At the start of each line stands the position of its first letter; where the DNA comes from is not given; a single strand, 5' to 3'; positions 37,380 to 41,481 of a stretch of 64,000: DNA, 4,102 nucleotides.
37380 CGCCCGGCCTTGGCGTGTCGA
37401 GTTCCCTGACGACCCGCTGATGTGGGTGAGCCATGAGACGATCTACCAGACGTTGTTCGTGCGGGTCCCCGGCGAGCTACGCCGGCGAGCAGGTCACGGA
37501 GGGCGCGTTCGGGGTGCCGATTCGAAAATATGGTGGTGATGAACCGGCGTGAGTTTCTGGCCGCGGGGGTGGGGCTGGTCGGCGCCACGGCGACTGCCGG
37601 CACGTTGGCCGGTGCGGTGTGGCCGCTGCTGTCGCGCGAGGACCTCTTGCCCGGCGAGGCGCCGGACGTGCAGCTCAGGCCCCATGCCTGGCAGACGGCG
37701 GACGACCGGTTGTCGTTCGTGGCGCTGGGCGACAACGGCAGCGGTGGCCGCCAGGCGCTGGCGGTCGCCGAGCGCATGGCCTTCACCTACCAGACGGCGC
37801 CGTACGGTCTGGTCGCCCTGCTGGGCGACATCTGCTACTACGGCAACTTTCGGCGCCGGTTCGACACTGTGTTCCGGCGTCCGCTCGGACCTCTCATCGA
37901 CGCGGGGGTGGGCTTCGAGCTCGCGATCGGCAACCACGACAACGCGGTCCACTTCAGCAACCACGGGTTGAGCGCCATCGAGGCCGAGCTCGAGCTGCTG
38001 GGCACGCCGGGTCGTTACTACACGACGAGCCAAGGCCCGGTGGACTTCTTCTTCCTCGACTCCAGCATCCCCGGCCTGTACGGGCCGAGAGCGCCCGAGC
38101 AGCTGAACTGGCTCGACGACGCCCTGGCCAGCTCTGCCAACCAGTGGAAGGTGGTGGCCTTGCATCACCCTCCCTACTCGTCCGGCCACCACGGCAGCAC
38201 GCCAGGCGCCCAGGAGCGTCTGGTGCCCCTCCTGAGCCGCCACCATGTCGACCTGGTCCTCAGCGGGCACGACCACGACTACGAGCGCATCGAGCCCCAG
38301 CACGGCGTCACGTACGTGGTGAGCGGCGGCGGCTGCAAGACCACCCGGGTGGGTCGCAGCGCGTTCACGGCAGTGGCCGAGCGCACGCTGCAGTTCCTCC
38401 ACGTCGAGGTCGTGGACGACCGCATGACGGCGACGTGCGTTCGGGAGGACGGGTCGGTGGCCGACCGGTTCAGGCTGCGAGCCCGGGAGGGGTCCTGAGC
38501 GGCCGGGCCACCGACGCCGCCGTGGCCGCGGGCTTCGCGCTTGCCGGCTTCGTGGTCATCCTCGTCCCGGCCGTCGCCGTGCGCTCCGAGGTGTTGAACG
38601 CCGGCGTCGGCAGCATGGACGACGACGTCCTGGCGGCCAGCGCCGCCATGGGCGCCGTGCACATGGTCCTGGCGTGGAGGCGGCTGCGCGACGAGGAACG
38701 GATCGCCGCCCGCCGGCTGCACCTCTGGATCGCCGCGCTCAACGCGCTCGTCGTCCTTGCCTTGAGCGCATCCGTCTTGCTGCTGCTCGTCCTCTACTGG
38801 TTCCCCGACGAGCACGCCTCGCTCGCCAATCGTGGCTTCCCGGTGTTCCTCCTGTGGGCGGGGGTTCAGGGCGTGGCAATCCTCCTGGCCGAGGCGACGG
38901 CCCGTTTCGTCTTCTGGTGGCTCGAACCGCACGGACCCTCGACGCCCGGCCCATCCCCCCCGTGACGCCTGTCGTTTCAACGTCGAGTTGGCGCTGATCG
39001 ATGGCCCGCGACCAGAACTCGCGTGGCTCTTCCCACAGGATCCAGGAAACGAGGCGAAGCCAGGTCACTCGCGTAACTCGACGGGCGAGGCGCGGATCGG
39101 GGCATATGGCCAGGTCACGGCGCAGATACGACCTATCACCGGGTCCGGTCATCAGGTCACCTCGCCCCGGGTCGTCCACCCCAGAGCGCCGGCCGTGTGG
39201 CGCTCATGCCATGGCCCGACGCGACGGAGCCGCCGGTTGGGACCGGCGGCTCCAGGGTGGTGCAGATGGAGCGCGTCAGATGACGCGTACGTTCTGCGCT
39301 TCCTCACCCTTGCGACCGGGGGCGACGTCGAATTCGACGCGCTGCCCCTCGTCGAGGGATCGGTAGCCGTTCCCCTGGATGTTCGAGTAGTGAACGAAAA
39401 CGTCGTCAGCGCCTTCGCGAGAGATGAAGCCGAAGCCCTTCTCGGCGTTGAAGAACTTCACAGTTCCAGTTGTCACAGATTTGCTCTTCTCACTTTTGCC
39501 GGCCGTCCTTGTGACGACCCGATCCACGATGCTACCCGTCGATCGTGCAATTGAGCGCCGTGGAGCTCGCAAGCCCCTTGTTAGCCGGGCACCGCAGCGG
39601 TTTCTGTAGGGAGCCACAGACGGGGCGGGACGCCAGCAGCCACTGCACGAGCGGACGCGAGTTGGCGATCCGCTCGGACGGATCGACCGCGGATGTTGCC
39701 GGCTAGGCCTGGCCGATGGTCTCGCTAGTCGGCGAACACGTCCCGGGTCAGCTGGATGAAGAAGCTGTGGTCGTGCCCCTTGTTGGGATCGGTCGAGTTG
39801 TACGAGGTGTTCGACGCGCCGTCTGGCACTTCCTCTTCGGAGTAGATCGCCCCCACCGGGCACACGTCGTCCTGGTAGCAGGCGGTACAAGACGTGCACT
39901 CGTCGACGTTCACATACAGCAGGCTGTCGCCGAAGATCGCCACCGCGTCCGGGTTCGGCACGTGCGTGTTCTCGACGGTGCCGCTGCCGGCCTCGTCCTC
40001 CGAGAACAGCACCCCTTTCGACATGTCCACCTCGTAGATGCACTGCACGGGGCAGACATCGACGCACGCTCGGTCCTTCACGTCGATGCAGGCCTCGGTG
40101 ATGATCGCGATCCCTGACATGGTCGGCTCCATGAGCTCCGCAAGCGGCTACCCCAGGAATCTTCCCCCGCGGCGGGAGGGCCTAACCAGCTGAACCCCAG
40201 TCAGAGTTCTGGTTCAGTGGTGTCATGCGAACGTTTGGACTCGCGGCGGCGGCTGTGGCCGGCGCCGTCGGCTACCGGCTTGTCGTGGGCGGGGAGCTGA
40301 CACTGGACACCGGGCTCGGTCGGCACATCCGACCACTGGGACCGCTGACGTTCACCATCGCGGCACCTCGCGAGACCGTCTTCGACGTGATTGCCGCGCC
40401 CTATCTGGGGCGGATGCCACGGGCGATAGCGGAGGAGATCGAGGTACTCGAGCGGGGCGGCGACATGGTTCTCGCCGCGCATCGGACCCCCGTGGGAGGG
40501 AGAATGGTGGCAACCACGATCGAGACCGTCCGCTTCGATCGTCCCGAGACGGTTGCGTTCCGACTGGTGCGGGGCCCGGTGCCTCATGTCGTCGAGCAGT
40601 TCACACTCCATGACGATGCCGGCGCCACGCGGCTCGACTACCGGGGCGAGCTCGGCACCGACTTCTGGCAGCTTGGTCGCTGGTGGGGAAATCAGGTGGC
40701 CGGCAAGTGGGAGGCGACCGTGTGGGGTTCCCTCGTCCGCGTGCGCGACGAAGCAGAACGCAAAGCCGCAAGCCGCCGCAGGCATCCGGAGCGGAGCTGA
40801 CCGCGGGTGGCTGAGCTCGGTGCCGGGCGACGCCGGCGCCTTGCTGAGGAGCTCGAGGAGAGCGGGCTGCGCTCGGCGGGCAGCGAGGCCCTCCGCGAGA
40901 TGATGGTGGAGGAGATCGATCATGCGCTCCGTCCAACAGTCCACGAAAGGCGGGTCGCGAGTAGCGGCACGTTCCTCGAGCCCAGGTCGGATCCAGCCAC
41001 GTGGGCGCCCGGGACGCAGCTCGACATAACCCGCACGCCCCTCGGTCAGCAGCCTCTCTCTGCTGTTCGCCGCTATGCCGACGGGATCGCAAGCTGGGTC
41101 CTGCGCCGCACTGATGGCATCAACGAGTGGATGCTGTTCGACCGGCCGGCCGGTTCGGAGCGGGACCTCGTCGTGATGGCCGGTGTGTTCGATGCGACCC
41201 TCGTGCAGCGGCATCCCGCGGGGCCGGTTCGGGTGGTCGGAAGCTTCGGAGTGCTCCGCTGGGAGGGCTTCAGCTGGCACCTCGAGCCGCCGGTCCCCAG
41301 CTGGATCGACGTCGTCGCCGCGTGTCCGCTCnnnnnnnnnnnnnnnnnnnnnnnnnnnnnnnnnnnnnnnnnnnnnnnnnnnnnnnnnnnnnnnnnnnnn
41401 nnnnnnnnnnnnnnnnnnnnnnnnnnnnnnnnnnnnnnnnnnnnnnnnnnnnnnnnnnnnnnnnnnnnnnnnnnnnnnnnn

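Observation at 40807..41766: Orphan diadenylate-cyclase-domain protein with an unrecognised N-terminal domain, in an SRPBCC-DAC-GNAT gene row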

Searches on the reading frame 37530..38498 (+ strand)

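Call 3: search_protein_families(library=pfam, proteins=[window:37530-38498:+], max_evalue=1)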
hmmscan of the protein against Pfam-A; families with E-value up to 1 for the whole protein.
window:37530-38498:+ (322 aa): 5 families
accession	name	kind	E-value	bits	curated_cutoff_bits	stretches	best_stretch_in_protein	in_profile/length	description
PF00149.33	Metallophos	-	1.3e-14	55.5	21.5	1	90-251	30-191/191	Calcineurin-like phosphoesterase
PF12850.12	Metallophos_2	-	0.036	14.5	27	1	202-271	78-138/154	Calcineurin-like phosphoesterase superfamily domain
PF09423.15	PhoD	-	0.043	13.4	27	1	190-212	190-212/343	PhoD-like phosphatase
PF10399.14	UCR_Fe-S_N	-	0.091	12.6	24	1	5-34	10-35/41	Ubiquitinol-cytochrome C reductase Fe-S subunit TAT signal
PF10518.14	TAT_signal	-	0.37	11.3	22.7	0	4-23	2-21/21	TAT (twin-arginine translocation) pathway signal sequence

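Call 52: search_protein_families(library=padloc, proteins=[window:37530-38498:+], max_evalue=0.01)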
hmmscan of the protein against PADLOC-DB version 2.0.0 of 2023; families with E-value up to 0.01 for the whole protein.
window:37530-38498:+ (322 aa): 0 families

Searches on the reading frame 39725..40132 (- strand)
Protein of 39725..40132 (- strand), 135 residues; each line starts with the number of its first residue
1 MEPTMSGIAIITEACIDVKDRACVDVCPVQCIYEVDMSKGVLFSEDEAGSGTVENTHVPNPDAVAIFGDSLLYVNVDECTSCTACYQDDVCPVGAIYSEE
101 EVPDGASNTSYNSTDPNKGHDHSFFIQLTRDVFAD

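Call 3: search_protein_families(library=pfam, proteins=[window:39725-40132:-], max_evalue=1)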
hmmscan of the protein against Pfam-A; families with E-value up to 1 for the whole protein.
window:39725-40132:- (135 aa): 12 families
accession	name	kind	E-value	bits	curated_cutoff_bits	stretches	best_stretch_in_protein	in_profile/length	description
PF13484.11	Fer4_16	-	4.2e-08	34.3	30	2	78-120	1-41/66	4Fe-4S double cluster binding domain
PF13237.11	Fer4_10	-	2.1e-06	28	25.5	2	73-100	3-30/53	4Fe-4S dicluster domain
PF14697.11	Fer4_21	-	5.4e-06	26.9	35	2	62-96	24-57/59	4Fe-4S dicluster domain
PF00037.32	Fer4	-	9.4e-05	22.5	21.1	2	21-33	12-24/24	4Fe-4S binding domain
PF12838.12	Fer4_7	-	0.00013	22.8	27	2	21-95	6-52/52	4Fe-4S dicluster domain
PF13187.11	Fer4_9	-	0.00038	20.9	27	1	22-96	7-52/52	4Fe-4S dicluster domain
PF25160.1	LdpA_Fe-S-bd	-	0.0034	17.6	27.6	1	20-37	6-23/49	LdpA Fe-S cluster-binding domain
PF12797.12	Fer4_2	-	0.0045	17.3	24.5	1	73-93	4-22/22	4Fe-4S binding domain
PF13183.11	Fer4_8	-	0.017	16.1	27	2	76-99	2-23/68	4Fe-4S dicluster domain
PF13247.11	Fer4_11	-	0.034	14.8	26.2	1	10-47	5-42/100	4Fe-4S dicluster domain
PF12837.12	Fer4_6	-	0.062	13.7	25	1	9-32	3-24/24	4Fe-4S binding domain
PF12798.12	Fer4_3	-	0.32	12.4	27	0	21-30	5-14/15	4Fe-4S binding domain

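Call 4: search_protein_families(library=ncbifam, proteins=[window:39725-40132:-], max_evalue=1)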
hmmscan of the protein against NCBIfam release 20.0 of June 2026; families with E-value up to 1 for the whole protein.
window:39725-40132:- (135 aa): 40 families (the best 25 are shown)
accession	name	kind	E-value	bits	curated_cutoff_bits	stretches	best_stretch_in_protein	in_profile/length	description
NF045480.1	FdxA_Actino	equivalog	1.1e-16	61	125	2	10-36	4-30/107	ferredoxin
NF045490.1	FdxA_Protbact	equivalog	9.7e-11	41.9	135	2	68-105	29-64/104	ferredoxin FdxA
NF058577.1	FdxA_fam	equivalog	4.2e-07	30.1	65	2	73-100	3-28/52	4Fe-4S ferredoxin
NF033683.1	di_4Fe-4S_YfhL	equivalog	0.0001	22.5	86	2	64-101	23-65/80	YfhL family 4Fe-4S dicluster ferredoxin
TIGR01971.1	NuoI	subfamily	0.00012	21.7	113.05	2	74-102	78-104/121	NADH-quinone oxidoreductase, chain I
NF038355.1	FDH3_beta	equivalog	0.00023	21.2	240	1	8-43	47-80/180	formate dehydrogenase FDH3 subunit beta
NF038196.1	ferrodoxin_EFR1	subfamily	0.00035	20.7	75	1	72-103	180-208/242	EFR1 family ferrodoxin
TIGR04105.1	FeFe_hydrog_B1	subfamily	0.00055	18.7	450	1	63-102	174-211/462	monomeric [FeFe] hydrogenase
NF041715.1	arsenate_red_ArrB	equivalog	0.00074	19.1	450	2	11-38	53-80/233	arsenate respiratory reductase iron-sulfur subunit ArrB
NF041165.1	ZFX_Thplmales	equivalog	0.00096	19.4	280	2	8-96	62-140/144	zinc-containing ferredoxin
NF004541.0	PRK05888.2-2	equivalog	0.0012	18.7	217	1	22-42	101-121/168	NADH-quinone oxidoreductase subunit NuoI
NF006221.0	PRK08348.1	subfamily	0.0012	18.6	124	2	70-97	38-62/136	NADH-plastoquinone oxidoreductase subunit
TIGR01944.1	rnfB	subfamily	0.0022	17.6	68.7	1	70-97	106-131/190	RnfABCDGE type electron transport complex subunit B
NF006183.0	PRK08318.1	equivalog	0.0025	16.6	335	1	72-115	372-414/422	NAD-dependent dihydropyrimidine dehydrogenase subunit PreA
NF004545.0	PRK05888.3-1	equivalog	0.003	17.3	229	1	74-104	103-131/154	NADH-quinone oxidoreductase subunit NuoI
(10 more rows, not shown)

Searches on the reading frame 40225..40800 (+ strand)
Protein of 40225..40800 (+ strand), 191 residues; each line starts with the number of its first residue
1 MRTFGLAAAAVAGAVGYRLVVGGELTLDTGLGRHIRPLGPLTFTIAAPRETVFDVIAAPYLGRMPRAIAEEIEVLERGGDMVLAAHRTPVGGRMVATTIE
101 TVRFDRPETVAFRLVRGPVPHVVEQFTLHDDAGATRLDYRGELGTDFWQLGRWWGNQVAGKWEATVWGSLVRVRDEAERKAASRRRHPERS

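Call 3: search_protein_families(library=pfam, proteins=[window:40225-40800:+], max_evalue=1)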
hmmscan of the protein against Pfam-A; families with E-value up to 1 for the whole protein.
window:40225-40800:+ (191 aa): 2 families
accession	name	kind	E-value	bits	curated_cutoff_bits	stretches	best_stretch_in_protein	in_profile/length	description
PF10604.15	Polyketide_cyc2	-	4.2e-08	34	27.4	1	42-154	7-117/142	Polyketide cyclase / dehydrase and lipid transport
PF03364.25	Polyketide_cyc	-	0.0068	17.1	23.4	1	45-139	1-93/126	Polyketide cyclase / dehydrase and lipid transport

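Call 4: search_protein_families(library=ncbifam, proteins=[window:40225-40800:+], max_evalue=1)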
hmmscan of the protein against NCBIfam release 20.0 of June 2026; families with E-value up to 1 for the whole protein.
window:40225-40800:+ (191 aa): 0 families

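Call 52: search_protein_families(library=padloc, proteins=[window:40225-40800:+], max_evalue=0.01)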
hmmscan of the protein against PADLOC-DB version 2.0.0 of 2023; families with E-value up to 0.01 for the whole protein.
window:40225-40800:+ (191 aa): 0 families

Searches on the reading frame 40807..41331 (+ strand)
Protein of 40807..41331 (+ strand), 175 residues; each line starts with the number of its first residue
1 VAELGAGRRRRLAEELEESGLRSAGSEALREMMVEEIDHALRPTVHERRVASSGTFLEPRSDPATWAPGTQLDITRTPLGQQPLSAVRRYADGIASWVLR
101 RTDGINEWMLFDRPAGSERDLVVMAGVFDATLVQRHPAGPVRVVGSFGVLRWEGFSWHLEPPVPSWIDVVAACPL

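Call 44: predict_structure(alignment_id=A3)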
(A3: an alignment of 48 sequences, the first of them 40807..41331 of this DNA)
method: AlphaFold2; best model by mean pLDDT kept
length: 175 residues; sequences in the alignment: 48
mean_pLDDT: 94.5   pTM: 0.89
mean pLDDT of the five models: 94.5, 93.7, 93.5, 93.4, 93.2
residues with pLDDT >= 90: 153; 70-90: 20; 50-70: 2; < 50: 0
segments of 3 or more residues with pLDDT < 50: none
pLDDT, mean of each block of 10 residues (from residue 1): 89 96 89 97 95 96 96 97 95 98 95 97 97 96 97 96 89 79
secondary structure, 60 per line:
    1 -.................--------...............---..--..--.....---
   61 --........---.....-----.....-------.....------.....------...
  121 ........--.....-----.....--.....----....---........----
elements in order: H2-18 H27-41 E53-57 H63-70 E74-78 H84-88 E96-100 E107-111 H118-128 E131-135 E141-145 E148-152 E157-160 H164-171

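Call 47: fold_search(model_id=the predicted structure, library=pdb)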
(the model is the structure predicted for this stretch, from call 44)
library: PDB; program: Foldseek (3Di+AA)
matches with E <= 10: 343; with E <= 0.001: 0
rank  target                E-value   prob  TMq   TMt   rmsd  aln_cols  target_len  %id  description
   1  9y4s_D                3.5e-03  0.98  0.39  0.22  10.9       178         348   12  Crystal structure of DNA integrity scanning protein (DisA) from Mycobacterium tuberculosis in complex with cyclic di-A (released 2025-09-17)
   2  9y9y_C                4.8e-03  0.97  0.39  0.23  10.7       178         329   12  Crystal structure of DNA integrity scanning protein DisA from Mycobacterium tuberculosis in complex with cyclic di-AMP (released 2025-09-24)
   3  9y9y_D                4.8e-03  0.97  0.39  0.22  10.9       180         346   12  Crystal structure of DNA integrity scanning protein DisA from Mycobacterium tuberculosis in complex with cyclic di-AMP (released 2025-09-24)
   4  9y4s_A                5.8e-03  0.97  0.39  0.22  10.8       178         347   12  Crystal structure of DNA integrity scanning protein (DisA) from Mycobacterium tuberculosis in complex with cyclic di-A (released 2025-09-17)
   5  9y4s_G                6.2e-03  0.98  0.42  0.25  10.5       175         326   12  Crystal structure of DNA integrity scanning protein (DisA) from Mycobacterium tuberculosis in complex with cyclic di-A (released 2025-09-17)
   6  9y4s_H                6.2e-03  0.97  0.39  0.23  10.8       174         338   11  Crystal structure of DNA integrity scanning protein (DisA) from Mycobacterium tuberculosis in complex with cyclic di-A (released 2025-09-17)
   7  9y9y_A                7.4e-03  0.98  0.39  0.22  10.4       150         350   12  Crystal structure of DNA integrity scanning protein DisA from Mycobacterium tuberculosis in complex with cyclic di-AMP (released 2025-09-24)
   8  9y4s_E                7.9e-03  0.96  0.39  0.24  10.9       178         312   12  Crystal structure of DNA integrity scanning protein (DisA) from Mycobacterium tuberculosis in complex with cyclic di-A (released 2025-09-17)
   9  9y4s_F                9.0e-03  0.95  0.39  0.25  10.7       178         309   12  Crystal structure of DNA integrity scanning protein (DisA) from Mycobacterium tuberculosis in complex with cyclic di-A (released 2025-09-17)
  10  9y4s_B                1.0e-02  0.96  0.39  0.22  10.5       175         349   12  Crystal structure of DNA integrity scanning protein (DisA) from Mycobacterium tuberculosis in complex with cyclic di-A (released 2025-09-17)
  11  9y9y_H                1.1e-02  0.87  0.36  0.32  11.0       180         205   12  Crystal structure of DNA integrity scanning protein DisA from Mycobacterium tuberculosis in complex with cyclic di-AMP (released 2025-09-24)
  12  6hvn_B                1.2e-02  0.96  0.39  0.42   7.9       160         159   11  CdaA-APO Y187A Mutant (released 2019-06-05)
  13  7olh_J                1.6e-02  0.85  0.36  0.41  10.2       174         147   14  Bacillus subtilis Complex structure 1 of diadenylate cyclase CdaA cytoplasmic domain (CdaACD) and the phosphoglucomuta (released 2021-10-27)
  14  6hvn_A                1.9e-02  0.96  0.43  0.43   6.6       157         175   12  CdaA-APO Y187A Mutant (released 2019-06-05)
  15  8c4p_A                2.1e-02  0.63  0.31  0.32  10.7       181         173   10  CdaA-compound 7 complex (released 2023-06-07)
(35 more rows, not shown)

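Call 91: fold_search(model_id=the predicted structure, library=viral)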
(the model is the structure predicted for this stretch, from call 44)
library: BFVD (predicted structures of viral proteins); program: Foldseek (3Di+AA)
matches with E <= 10: 365; with E <= 0.001: 0
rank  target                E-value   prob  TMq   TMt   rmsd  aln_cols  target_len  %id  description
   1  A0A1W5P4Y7            1.6e-01  0.20  0.27  0.35   8.2       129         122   13  Uncharacterized protein [Pectobacterium phage PP2]
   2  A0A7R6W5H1            2.6e-01  0.05  0.14  0.10  13.5       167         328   10  Putative glycoprotein (Fragment) [Carajing virus]
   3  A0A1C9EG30            3.1e-01  0.04  0.12  0.12  12.9       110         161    8  (no name in the UniProt tables at hand)
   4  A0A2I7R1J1            5.1e-01  0.09  0.24  0.25   9.9       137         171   10  (no name in the UniProt tables at hand)
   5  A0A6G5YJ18            5.5e-01  0.20  0.23  0.44   5.1        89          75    7  (no name in the UniProt tables at hand)
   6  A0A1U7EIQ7            5.5e-01  0.03  0.15  0.07  19.9       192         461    9  (no name in the UniProt tables at hand)
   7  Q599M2                5.8e-01  0.02  0.10  0.08  16.7       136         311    7  R138 protein (Fragment) [Murid betaherpesvirus 2]
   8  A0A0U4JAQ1            6.2e-01  0.41  0.17  0.46   2.0        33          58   12  Uncharacterized protein [Arthrobacter phage Galaxy]
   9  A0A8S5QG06            7.4e-01  0.06  0.18  0.18  12.3       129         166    8  Uncharacterized protein [Myoviridae sp. ctdNl2]
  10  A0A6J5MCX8            8.4e-01  0.07  0.25  0.20  13.9       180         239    9  Uncharacterized protein [uncultured Caudovirales phage]
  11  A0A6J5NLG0            8.4e-01  0.06  0.16  0.14  14.3        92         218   16  YubB ferredoxin-like domain-containing protein [uncultured Caudovirales phage]
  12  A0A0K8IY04            9.0e-01  0.12  0.26  0.34   7.8       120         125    9  Uncharacterized protein [Cronobacter phage Dev-CD-23823]
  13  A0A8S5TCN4            9.0e-01  0.03  0.17  0.09  19.7       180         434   11  Uncharacterized protein [Phage sp. ctesc4]
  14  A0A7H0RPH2            9.0e-01  0.01  0.11  0.04  14.7       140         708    8  (no name in the UniProt tables at hand)
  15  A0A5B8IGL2            9.6e-01  0.08  0.14  0.14  12.8        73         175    7  YubB ferredoxin-like domain-containing protein [Mimiviridae sp. ChoanoV1]
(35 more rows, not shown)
